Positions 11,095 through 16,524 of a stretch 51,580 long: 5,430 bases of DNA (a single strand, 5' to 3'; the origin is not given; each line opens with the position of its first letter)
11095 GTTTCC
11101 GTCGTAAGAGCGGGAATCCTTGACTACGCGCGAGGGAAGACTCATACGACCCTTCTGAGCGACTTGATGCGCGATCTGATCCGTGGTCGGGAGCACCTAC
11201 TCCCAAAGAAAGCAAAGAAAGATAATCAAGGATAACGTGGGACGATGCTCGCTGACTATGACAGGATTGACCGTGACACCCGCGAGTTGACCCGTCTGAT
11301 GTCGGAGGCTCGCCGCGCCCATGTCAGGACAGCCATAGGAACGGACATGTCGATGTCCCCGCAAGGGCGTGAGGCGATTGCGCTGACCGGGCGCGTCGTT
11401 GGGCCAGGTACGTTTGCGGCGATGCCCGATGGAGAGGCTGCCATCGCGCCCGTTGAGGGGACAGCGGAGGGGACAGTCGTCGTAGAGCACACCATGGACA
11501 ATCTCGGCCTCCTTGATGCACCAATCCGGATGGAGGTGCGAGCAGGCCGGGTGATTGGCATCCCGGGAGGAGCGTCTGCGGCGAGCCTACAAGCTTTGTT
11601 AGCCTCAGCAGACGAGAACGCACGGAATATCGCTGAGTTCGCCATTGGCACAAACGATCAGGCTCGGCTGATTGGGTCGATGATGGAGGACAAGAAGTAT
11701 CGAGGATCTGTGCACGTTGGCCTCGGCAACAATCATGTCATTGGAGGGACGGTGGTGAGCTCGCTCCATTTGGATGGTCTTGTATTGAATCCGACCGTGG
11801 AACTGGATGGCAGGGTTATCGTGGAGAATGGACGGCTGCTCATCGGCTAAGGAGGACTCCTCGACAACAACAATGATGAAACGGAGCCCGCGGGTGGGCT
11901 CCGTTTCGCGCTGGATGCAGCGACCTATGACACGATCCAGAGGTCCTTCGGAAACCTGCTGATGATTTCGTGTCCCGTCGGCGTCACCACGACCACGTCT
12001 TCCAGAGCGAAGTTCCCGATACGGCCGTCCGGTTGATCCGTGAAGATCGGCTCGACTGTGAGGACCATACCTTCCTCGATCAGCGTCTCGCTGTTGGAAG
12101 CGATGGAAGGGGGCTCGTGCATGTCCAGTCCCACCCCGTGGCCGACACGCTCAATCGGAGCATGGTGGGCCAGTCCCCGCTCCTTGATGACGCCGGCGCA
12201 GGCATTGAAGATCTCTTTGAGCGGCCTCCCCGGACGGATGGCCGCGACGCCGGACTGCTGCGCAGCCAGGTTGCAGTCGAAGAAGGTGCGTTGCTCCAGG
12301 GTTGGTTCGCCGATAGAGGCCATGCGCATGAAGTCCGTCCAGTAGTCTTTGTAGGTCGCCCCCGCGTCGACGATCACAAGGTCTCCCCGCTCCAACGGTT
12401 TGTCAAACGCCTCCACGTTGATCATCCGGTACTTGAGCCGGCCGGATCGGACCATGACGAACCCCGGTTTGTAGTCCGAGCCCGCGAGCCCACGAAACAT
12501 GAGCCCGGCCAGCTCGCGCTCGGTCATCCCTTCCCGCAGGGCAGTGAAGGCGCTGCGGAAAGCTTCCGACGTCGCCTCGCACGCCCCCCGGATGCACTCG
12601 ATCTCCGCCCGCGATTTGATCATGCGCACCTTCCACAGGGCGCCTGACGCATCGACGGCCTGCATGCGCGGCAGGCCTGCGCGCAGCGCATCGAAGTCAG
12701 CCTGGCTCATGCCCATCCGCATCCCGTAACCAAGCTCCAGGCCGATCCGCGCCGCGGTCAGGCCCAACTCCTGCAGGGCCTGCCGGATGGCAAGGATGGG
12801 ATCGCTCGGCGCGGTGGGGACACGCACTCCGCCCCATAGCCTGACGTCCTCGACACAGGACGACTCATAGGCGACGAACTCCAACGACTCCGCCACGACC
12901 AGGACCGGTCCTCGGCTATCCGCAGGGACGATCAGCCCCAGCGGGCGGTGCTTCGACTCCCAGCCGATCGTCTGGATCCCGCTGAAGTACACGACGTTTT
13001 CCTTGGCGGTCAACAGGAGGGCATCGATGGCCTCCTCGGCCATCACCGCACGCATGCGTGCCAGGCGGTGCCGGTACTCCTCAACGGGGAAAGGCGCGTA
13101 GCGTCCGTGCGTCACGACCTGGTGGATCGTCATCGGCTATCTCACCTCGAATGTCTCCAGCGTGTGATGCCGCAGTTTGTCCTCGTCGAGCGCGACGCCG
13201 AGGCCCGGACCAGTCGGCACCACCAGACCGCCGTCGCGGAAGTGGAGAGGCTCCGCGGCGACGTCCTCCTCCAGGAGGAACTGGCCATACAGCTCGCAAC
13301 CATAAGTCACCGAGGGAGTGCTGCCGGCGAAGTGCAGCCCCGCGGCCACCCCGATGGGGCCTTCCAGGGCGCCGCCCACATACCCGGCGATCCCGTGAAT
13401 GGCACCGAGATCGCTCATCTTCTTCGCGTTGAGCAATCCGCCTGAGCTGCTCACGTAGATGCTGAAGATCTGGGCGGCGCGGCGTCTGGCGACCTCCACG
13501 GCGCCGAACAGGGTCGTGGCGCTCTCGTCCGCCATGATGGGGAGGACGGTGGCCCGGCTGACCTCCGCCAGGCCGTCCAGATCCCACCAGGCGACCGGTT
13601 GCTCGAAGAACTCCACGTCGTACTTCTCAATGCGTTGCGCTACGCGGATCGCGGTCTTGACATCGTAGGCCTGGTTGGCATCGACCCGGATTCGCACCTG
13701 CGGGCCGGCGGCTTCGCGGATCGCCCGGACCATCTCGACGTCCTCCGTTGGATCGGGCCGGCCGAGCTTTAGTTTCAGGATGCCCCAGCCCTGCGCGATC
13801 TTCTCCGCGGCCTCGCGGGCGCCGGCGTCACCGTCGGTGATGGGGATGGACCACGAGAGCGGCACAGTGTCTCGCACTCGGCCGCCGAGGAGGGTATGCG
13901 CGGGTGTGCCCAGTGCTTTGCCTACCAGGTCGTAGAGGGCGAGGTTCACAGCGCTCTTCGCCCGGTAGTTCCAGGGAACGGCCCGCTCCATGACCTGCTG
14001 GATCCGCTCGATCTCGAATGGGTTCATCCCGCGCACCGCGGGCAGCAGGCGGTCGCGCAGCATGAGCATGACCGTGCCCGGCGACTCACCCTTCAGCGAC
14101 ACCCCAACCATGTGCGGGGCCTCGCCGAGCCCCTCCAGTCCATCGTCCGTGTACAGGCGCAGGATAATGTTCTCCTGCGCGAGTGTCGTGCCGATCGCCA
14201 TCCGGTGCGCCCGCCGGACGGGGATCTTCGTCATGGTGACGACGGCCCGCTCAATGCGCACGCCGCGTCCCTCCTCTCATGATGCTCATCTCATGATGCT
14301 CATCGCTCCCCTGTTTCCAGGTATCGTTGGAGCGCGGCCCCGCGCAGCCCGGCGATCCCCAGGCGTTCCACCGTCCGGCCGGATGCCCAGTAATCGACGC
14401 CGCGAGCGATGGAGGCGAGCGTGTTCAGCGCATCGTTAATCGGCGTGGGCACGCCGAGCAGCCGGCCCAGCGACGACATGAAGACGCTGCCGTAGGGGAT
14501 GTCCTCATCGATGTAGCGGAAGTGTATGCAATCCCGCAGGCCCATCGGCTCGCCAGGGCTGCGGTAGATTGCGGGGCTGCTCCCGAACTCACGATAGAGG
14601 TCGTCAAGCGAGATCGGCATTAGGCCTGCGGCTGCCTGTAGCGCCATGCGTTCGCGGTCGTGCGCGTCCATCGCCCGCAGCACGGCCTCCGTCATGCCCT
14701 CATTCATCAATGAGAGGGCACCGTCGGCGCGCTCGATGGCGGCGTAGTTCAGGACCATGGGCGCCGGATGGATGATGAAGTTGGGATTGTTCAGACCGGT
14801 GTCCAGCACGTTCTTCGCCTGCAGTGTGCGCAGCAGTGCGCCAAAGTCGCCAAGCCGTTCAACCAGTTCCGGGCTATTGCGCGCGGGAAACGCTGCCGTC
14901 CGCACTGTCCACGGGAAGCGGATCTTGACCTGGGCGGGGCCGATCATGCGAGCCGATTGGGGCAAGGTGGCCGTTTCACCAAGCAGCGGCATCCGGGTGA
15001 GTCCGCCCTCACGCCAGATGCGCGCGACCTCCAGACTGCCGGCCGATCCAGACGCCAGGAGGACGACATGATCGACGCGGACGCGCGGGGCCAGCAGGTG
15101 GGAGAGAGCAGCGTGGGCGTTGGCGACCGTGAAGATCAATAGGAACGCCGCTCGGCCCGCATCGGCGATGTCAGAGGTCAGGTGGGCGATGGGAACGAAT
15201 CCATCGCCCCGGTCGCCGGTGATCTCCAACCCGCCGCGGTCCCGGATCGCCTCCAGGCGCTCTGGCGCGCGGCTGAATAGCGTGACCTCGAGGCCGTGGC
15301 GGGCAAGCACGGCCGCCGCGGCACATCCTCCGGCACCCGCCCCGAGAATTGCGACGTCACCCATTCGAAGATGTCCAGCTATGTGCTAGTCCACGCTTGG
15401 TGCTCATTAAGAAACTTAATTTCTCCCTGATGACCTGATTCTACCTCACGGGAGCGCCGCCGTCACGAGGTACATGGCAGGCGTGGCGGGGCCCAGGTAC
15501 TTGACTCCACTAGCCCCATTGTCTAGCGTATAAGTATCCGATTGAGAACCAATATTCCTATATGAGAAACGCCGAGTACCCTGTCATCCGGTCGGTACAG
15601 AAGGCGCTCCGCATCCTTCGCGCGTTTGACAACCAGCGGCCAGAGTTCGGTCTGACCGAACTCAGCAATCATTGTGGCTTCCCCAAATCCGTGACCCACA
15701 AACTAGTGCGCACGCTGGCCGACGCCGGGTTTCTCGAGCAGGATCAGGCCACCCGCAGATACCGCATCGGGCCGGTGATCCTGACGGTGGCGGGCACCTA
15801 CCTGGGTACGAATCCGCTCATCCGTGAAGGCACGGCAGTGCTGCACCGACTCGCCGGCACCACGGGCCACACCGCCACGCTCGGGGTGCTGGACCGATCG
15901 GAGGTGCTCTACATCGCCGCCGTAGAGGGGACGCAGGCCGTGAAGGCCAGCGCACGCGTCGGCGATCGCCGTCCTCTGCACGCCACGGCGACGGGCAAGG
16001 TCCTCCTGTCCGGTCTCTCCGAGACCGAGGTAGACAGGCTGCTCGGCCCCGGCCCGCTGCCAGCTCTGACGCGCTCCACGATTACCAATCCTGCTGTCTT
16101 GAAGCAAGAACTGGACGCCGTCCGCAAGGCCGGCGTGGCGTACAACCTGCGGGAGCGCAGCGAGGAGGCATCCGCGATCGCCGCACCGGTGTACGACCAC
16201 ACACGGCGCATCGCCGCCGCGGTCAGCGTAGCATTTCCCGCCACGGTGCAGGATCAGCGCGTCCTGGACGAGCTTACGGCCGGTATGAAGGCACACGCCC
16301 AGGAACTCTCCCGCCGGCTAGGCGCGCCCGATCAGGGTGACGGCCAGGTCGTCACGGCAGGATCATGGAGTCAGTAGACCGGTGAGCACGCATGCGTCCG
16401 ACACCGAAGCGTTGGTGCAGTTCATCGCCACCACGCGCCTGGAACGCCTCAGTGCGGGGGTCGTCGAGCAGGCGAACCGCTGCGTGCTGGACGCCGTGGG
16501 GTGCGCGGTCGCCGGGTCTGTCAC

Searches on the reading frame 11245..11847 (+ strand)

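Call 38: search_protein_families(library=pfam, proteins=[window:11245-11847:+], max_evalue=0.001)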
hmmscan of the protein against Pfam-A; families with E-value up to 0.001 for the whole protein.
window:11245-11847:+ (201 aa): 1 family
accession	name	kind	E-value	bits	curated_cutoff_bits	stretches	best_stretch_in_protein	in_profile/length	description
PF02073.20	Peptidase_M29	-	2.4e-11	43.5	27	1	4-162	184-348/406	Thermophilic metalloprotease (M29)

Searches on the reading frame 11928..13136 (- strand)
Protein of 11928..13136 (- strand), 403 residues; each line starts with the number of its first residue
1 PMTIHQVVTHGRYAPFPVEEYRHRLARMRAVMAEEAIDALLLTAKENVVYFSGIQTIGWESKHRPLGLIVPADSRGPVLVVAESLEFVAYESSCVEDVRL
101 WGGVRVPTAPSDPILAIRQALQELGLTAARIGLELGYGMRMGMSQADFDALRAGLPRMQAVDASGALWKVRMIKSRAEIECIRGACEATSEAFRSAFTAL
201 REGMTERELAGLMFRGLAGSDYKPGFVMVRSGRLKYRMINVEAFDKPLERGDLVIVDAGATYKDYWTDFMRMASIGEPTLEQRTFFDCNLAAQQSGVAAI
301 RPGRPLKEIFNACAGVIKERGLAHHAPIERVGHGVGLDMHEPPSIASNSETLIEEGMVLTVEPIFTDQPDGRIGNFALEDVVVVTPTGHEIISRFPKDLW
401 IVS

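Call 30: search_protein_families(library=pfam, proteins=[window:11928-13136:-], max_evalue=0.001)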
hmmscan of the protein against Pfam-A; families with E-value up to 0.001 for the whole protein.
window:11928-13136:- (403 aa): 2 families
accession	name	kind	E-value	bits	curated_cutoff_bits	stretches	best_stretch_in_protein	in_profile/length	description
PF00557.29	Peptidase_M24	-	3.3e-44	151.6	23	1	180-386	1-208/208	Metallopeptidase family M24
PF01321.24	Creatinase_N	-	2.6e-16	60.8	22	1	24-173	1-128/128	Creatinase/Prolidase N-terminal domain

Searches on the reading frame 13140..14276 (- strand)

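Call 31: search_protein_families(library=pfam, proteins=[window:13140-14276:-], max_evalue=0.001)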
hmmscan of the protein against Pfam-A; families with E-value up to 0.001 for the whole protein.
window:13140-14276:- (379 aa): 2 families
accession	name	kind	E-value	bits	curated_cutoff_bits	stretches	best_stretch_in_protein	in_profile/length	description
PF13378.12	MR_MLE_C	-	4.4e-60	203.6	29.4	1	153-367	3-219/219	Enolase C-terminal domain-like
PF02746.21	MR_MLE_N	-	4.2e-22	79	22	1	13-131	5-117/117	Mandelate racemase / muconate lactonizing enzyme, N-terminal domain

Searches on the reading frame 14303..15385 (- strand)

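Call 31: search_protein_families(library=pfam, proteins=[window:14303-15385:-], max_evalue=0.001)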
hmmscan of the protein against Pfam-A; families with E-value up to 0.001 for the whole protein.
window:14303-15385:- (361 aa): 10 families
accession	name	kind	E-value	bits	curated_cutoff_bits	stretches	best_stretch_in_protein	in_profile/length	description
PF02317.23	Octopine_DH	-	6.8e-29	101.3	30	1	190-326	2-148/150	NAD/NADP octopine/nopaline dehydrogenase, alpha-helical domain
PF02558.23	ApbA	-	9.5e-11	42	22.2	1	11-120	1-108/150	Ketopantoate reductase PanE/ApbA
PF00890.30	FAD_binding_2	-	8.8e-06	25.6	20.4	1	10-59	1-51/414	FAD binding domain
PF13450.12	NAD_binding_8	-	1.4e-05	25.8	21.9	1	13-40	1-28/68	NAD(P)-binding Rossmann-like domain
PF01210.29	NAD_Gly3P_dh_N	-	4.4e-05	23.9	23.1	1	11-50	2-41/158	NAD-dependent glycerol-3-phosphate dehydrogenase N-terminus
PF07992.20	Pyr_redox_2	-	8.4e-05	22.6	26.1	1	10-39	2-31/291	Pyridine nucleotide-disulphide oxidoreductase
PF00070.33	Pyr_redox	-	9e-05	23.4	22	1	11-44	2-35/82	Pyridine nucleotide-disulphide oxidoreductase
PF01262.27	AlaDh_PNT_C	-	0.00022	21.2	23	1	7-56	24-77/214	Alanine dehydrogenase/PNT, C-terminal domain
PF01266.30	DAO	-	0.00027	21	27.9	1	10-57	1-49/353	FAD dependent oxidoreductase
PF01134.28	GIDA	-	0.00056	19.5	22.1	1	10-41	1-32/391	Glucose inhibited division protein A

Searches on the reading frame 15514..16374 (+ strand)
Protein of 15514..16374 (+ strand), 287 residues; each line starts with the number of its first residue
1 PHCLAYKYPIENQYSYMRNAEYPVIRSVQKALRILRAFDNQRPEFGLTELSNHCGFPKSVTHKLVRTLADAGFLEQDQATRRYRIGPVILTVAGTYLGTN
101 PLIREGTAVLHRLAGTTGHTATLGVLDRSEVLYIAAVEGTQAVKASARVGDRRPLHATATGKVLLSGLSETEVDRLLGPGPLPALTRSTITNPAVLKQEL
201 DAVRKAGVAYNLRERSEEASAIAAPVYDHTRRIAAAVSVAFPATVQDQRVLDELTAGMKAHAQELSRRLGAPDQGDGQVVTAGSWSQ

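Call 31: search_protein_families(library=pfam, proteins=[window:15514-16374:+], max_evalue=0.001)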
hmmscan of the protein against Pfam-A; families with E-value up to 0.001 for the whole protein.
window:15514-16374:+ (287 aa): 3 families
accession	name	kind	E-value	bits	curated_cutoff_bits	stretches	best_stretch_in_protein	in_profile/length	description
PF01614.24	IclR_C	-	1.4e-41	142.4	24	1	96-267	3-174/174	Bacterial transcriptional regulator IclR C-terminal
PF09339.16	HTH_IclR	-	2.1e-17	63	22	1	27-77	1-51/52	IclR helix-turn-helix domain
PF12802.13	MarR_2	-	0.0007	20.1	27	0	32-82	8-60/61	MarR family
